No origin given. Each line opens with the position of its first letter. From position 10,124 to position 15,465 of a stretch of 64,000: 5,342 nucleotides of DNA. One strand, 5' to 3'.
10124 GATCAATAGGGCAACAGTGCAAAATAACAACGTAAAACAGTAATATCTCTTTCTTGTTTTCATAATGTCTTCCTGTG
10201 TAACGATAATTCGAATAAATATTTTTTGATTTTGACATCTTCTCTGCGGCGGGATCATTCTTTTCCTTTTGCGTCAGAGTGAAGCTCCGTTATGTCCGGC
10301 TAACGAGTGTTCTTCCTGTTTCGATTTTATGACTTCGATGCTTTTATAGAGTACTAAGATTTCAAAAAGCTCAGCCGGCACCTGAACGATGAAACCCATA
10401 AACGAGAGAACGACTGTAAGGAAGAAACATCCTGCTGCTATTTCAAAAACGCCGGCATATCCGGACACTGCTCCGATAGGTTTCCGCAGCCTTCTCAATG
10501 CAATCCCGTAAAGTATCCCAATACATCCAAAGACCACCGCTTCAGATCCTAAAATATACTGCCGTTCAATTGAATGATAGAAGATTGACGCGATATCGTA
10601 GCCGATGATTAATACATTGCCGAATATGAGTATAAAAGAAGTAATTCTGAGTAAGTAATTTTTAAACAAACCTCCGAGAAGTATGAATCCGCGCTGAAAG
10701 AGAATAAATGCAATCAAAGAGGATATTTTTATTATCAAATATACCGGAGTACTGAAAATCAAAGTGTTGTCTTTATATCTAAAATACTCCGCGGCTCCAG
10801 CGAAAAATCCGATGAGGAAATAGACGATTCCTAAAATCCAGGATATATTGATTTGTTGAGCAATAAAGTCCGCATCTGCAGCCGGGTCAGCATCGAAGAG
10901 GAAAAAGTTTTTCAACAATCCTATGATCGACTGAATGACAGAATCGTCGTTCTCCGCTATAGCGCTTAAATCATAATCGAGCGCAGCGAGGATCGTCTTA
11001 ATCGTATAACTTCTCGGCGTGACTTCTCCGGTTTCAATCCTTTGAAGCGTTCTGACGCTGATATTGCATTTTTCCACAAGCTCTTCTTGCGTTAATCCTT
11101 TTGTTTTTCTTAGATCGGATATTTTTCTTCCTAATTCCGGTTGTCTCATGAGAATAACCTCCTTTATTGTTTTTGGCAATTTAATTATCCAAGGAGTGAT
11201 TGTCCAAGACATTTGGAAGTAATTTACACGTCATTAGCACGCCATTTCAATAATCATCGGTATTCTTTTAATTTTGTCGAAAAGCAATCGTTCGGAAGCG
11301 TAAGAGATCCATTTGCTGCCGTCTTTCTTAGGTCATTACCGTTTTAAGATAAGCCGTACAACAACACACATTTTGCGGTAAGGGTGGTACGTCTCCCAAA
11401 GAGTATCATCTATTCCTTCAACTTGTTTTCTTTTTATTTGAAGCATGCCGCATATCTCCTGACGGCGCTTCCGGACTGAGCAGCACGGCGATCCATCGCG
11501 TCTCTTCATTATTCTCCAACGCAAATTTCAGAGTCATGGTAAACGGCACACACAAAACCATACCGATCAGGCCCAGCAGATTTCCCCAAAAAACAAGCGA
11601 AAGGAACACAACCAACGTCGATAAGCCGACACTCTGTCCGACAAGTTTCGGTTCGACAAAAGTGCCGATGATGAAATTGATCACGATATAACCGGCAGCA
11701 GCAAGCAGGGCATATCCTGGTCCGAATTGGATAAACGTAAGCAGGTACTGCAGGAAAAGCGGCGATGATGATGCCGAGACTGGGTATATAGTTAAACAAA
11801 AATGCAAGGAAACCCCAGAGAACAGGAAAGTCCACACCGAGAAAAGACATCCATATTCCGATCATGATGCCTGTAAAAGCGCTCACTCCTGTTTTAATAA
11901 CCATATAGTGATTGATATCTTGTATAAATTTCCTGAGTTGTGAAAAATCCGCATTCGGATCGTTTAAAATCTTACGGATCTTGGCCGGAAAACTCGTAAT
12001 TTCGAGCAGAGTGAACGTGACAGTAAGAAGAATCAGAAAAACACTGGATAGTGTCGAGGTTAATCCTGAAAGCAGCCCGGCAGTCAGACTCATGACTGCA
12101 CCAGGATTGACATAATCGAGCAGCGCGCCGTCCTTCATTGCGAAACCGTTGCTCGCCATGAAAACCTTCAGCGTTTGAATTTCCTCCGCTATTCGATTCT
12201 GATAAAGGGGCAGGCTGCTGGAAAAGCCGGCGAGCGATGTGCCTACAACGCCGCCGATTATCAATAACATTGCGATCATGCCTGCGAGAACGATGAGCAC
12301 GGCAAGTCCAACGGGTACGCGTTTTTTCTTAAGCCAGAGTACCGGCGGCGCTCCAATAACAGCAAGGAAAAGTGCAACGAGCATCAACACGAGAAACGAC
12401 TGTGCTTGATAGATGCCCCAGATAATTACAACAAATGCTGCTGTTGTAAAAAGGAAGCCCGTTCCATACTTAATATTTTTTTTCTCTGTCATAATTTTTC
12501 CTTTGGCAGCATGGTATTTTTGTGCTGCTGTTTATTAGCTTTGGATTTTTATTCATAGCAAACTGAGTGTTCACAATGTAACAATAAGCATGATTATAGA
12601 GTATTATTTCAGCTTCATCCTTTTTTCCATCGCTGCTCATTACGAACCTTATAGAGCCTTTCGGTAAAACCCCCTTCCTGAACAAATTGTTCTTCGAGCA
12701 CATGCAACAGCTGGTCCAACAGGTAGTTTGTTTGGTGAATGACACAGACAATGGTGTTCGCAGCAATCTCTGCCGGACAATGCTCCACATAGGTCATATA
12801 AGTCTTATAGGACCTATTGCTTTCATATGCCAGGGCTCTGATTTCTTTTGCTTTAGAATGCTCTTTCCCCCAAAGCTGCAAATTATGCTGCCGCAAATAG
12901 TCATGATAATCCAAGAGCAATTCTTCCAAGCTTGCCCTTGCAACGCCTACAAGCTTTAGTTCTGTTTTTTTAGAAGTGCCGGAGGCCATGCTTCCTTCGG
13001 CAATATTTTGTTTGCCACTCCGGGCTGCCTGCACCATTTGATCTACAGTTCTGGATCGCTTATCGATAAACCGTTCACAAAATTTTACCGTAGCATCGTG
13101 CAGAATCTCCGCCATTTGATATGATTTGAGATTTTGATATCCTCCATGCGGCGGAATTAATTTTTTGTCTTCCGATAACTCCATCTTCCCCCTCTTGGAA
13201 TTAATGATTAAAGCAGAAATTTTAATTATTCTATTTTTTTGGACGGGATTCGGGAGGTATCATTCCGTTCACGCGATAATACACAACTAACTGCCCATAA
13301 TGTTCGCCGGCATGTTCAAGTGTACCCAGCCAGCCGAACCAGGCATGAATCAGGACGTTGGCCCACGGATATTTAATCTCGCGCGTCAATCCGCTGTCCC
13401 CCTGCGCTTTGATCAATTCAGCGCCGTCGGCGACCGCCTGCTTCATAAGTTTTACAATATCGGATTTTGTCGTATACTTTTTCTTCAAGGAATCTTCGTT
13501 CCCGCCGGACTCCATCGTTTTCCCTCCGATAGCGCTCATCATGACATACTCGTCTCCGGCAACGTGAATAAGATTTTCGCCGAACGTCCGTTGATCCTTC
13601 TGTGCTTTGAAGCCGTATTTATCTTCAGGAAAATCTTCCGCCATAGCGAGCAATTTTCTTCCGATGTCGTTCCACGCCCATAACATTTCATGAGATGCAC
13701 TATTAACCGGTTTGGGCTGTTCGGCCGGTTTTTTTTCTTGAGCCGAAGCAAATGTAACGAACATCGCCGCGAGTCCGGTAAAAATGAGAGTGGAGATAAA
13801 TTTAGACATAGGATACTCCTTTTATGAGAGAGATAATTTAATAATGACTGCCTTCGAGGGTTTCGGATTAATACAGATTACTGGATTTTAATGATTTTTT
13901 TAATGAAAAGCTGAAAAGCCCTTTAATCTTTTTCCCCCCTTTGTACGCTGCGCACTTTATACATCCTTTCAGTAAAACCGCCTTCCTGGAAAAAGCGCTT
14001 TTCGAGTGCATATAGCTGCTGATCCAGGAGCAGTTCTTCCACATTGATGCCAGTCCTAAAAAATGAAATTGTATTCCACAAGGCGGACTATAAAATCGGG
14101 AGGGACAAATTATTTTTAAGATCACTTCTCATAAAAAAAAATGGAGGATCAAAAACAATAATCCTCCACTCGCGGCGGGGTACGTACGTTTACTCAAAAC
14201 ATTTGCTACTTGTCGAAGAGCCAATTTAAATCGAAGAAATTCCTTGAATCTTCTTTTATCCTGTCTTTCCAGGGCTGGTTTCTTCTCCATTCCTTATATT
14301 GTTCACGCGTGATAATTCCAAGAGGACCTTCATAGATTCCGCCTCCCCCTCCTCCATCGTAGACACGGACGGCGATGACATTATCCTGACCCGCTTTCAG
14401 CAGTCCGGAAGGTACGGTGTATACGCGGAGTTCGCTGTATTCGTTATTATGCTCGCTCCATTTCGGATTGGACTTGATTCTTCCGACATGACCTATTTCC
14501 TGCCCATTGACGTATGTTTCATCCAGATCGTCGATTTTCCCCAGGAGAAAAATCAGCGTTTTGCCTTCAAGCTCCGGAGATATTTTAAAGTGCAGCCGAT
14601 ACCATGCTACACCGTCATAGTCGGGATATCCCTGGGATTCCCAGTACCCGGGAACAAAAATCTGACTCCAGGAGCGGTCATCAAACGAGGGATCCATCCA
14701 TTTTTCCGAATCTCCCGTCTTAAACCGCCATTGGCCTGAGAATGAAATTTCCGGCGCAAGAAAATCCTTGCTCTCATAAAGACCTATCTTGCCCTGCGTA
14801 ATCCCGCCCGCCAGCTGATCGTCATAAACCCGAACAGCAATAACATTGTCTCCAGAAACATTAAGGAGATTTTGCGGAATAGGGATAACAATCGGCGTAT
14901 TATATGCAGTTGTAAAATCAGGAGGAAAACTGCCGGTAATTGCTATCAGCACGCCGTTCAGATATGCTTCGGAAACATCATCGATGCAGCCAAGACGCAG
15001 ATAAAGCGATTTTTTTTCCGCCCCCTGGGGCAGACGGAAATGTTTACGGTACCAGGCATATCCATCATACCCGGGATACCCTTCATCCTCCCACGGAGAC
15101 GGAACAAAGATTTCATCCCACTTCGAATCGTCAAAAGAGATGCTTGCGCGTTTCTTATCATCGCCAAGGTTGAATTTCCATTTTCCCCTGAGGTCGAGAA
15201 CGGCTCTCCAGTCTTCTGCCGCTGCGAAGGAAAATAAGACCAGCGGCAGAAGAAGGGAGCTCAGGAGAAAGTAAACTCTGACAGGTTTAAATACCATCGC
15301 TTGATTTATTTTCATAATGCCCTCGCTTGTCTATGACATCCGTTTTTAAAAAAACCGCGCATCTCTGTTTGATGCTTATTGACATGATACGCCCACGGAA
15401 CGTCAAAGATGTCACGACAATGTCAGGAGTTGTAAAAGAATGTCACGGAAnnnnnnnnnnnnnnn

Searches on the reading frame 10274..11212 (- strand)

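Call 72: search_protein_families(library=pfam, proteins=[window:10274-11212:-], max_evalue=0.0001)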
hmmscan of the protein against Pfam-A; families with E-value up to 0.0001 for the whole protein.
window:10274-11212:- (312 aa): 3 families
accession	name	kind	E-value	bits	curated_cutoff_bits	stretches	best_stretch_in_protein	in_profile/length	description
PF01381.28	HTH_3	-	2.2e-10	40.8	23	1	32-83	2-53/55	Helix-turn-helix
PF13560.12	HTH_31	-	1.8e-08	35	27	1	26-80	1-56/64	Helix-turn-helix domain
PF13443.12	HTH_26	-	7e-05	23.4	22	0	30-82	1-54/63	Cro/C1-type HTH DNA-binding domain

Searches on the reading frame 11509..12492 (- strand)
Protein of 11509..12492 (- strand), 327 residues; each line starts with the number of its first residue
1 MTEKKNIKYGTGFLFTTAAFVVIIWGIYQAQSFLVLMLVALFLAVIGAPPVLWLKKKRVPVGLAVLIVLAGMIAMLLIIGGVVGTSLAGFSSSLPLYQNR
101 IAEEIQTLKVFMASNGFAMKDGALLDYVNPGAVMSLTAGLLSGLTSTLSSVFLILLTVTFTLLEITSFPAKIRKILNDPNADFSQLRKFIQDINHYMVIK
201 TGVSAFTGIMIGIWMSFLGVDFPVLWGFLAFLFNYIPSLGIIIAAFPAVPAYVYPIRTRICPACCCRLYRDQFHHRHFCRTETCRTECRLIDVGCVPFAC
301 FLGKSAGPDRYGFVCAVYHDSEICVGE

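Call 72: search_protein_families(library=pfam, proteins=[window:11509-12492:-], max_evalue=0.0001)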
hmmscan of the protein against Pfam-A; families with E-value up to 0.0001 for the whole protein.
window:11509-12492:- (327 aa): 1 family
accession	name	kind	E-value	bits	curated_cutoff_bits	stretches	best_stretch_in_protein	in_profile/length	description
PF01594.21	AI-2E_transport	-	3.6e-31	109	34.3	1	17-250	4-249/327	AI-2E family transporter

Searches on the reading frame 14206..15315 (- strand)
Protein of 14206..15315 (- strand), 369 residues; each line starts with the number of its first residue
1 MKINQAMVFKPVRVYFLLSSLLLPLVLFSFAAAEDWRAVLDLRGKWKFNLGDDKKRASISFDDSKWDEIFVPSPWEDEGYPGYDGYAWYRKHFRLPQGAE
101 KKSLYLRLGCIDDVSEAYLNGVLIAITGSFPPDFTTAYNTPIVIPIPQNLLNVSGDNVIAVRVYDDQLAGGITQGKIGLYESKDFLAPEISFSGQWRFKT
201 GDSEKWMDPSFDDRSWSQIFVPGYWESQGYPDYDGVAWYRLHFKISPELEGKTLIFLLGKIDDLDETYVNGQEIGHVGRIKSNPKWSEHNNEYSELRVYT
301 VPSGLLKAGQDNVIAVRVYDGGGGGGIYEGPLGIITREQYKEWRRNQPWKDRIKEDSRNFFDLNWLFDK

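Call 26: search_protein_families(library=pfam, proteins=[window:14206-15315:-], max_evalue=0.0001)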
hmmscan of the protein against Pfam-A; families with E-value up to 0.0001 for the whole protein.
window:14206-15315:- (369 aa): 4 families
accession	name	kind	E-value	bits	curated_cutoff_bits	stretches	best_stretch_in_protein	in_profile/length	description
PF13364.12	BetaGal_ABD2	-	2.5e-15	57.6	23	2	201-318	2-106/112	Beta-galactosidase second all-beta domain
PF02837.24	Glyco_hydro_2_N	-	2.3e-12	47.6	28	1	42-125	4-105/169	Glycosyl hydrolases family 2, sugar binding domain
PF22666.2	Glyco_hydro_2_N2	-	1.1e-05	26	27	0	87-127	50-91/167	Glycosyl hydrolase 2 galactose-binding domain-like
PF21467.3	BetaGal_gal-bd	-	5.1e-05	23.8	27.3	0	237-310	2-61/62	Beta-galactosidase, galactose-binding domain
